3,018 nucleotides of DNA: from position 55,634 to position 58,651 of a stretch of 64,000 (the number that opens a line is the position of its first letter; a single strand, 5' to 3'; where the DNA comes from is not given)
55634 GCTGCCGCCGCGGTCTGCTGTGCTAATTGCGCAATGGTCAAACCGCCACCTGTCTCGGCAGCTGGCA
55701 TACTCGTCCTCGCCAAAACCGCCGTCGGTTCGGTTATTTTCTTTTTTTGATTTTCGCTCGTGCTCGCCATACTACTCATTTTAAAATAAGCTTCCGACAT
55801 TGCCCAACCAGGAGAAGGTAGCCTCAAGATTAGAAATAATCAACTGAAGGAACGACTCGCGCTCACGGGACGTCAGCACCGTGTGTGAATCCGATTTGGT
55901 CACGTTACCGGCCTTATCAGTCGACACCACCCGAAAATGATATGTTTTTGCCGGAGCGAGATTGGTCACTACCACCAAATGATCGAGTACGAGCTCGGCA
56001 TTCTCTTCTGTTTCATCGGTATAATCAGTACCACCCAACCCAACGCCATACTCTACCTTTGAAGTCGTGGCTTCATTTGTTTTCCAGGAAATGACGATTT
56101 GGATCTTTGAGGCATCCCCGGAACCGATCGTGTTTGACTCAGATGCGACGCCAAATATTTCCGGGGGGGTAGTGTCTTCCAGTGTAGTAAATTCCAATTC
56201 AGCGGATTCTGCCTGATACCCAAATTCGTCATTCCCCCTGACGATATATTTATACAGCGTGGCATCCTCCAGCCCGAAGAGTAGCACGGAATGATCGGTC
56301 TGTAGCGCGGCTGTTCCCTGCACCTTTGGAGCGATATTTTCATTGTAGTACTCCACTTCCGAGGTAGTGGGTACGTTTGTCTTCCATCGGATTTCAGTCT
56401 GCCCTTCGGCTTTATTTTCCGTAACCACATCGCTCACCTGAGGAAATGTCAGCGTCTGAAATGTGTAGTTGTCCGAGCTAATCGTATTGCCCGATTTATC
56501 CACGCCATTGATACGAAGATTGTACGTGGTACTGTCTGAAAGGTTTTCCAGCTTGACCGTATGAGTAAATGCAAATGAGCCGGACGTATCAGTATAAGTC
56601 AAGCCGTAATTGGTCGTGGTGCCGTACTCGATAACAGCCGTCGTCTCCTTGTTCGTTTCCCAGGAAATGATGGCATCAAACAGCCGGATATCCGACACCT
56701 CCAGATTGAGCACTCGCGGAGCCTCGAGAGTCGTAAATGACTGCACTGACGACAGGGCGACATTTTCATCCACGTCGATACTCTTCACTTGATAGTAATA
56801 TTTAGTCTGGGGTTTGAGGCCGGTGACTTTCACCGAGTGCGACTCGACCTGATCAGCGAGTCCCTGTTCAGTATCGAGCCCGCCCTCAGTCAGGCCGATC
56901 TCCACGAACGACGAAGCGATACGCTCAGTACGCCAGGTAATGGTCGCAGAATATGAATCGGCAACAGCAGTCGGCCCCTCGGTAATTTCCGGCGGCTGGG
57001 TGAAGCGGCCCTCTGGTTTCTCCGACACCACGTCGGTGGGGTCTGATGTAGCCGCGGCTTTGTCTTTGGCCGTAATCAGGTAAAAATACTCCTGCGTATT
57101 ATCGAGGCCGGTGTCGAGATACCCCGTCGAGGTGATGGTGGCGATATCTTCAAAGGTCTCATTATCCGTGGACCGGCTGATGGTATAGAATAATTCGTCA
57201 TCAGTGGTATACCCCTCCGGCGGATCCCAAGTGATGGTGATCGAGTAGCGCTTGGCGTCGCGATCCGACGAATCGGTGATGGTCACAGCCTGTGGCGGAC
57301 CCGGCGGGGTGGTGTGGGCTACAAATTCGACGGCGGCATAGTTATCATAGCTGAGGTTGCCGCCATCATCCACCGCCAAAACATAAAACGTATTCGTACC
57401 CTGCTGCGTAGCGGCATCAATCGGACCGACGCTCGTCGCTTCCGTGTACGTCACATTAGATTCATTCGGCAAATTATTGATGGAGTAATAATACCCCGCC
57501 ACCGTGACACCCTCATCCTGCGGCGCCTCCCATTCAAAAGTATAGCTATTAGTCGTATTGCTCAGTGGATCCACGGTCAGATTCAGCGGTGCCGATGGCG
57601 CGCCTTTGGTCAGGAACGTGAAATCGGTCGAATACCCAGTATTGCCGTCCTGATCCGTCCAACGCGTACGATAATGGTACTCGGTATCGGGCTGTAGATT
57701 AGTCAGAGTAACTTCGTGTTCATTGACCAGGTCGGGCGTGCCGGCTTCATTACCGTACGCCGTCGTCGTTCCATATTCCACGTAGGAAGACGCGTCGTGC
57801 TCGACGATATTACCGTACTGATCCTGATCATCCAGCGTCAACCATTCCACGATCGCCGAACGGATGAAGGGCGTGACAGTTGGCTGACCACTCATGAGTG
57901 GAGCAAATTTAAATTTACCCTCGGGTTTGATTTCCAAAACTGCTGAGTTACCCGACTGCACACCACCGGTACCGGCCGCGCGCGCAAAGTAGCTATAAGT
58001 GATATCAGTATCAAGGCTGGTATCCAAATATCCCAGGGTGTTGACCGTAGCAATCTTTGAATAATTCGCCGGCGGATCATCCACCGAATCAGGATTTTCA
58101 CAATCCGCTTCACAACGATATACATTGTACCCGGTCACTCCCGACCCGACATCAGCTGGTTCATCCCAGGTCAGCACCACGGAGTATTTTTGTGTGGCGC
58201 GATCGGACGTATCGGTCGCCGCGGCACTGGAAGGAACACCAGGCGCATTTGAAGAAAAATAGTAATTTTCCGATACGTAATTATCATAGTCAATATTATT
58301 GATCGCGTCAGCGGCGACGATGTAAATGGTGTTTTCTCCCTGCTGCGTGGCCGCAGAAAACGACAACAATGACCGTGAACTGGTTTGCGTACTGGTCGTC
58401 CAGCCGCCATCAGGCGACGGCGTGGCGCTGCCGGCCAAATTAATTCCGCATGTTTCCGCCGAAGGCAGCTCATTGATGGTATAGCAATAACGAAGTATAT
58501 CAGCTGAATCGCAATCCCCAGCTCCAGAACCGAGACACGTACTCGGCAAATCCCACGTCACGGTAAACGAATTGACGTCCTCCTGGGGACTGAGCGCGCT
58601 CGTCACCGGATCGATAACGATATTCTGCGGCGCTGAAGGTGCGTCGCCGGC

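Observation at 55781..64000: Giant (>2739 aa, 5-prime end off-window) Kelch-repeat/FN3 surface protein directly followed by a MacB/FtsX-type ABC pair and a LOG-family gene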

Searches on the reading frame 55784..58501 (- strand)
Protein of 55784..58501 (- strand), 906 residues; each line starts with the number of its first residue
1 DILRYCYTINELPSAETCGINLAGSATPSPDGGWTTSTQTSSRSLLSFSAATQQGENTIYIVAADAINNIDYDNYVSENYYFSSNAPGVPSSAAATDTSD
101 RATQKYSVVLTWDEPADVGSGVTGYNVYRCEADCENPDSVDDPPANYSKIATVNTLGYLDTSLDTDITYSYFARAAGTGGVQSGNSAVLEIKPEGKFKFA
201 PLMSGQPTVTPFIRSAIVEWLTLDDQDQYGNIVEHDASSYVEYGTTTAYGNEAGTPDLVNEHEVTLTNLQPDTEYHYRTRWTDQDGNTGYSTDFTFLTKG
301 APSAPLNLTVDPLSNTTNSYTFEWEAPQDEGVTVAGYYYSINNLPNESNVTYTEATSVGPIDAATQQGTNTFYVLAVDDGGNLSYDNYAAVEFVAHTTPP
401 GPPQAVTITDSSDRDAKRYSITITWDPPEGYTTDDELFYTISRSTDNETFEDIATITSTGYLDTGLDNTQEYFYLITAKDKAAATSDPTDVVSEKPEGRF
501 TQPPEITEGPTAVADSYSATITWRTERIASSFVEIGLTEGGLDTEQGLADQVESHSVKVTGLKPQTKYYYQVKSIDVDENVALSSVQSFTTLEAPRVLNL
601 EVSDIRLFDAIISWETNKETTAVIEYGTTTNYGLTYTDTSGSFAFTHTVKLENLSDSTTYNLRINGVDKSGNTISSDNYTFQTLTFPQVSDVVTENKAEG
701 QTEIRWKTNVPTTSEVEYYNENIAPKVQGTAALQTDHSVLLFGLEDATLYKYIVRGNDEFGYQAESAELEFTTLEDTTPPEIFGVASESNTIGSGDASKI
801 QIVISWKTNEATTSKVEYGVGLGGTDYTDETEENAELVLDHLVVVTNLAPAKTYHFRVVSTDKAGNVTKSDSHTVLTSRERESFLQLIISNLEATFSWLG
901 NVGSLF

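Call 43: search_protein_families(library=ncbifam, proteins=[window:55784-58501:-], max_evalue=0.001)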
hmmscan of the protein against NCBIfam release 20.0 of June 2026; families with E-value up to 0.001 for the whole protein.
window:55784-58501:- (906 aa): 3 families
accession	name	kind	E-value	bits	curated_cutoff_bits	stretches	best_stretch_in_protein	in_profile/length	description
NF041611.1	exoglucan_CbhB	equivalog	3.6e-12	45.1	1950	1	439-591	738-886/997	exoglucanase CbhB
NF045522.1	MXAN_2561_fam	equivalog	1.4e-05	24.7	150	0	810-870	207-250/304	MXAN_2561 family MXYO-CTERM-anchored protein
NF047446.1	barrel_OmpL47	domain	7e-05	23.2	40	0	321-388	6-63/68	OmpL47-type beta-barrel domain-containing protein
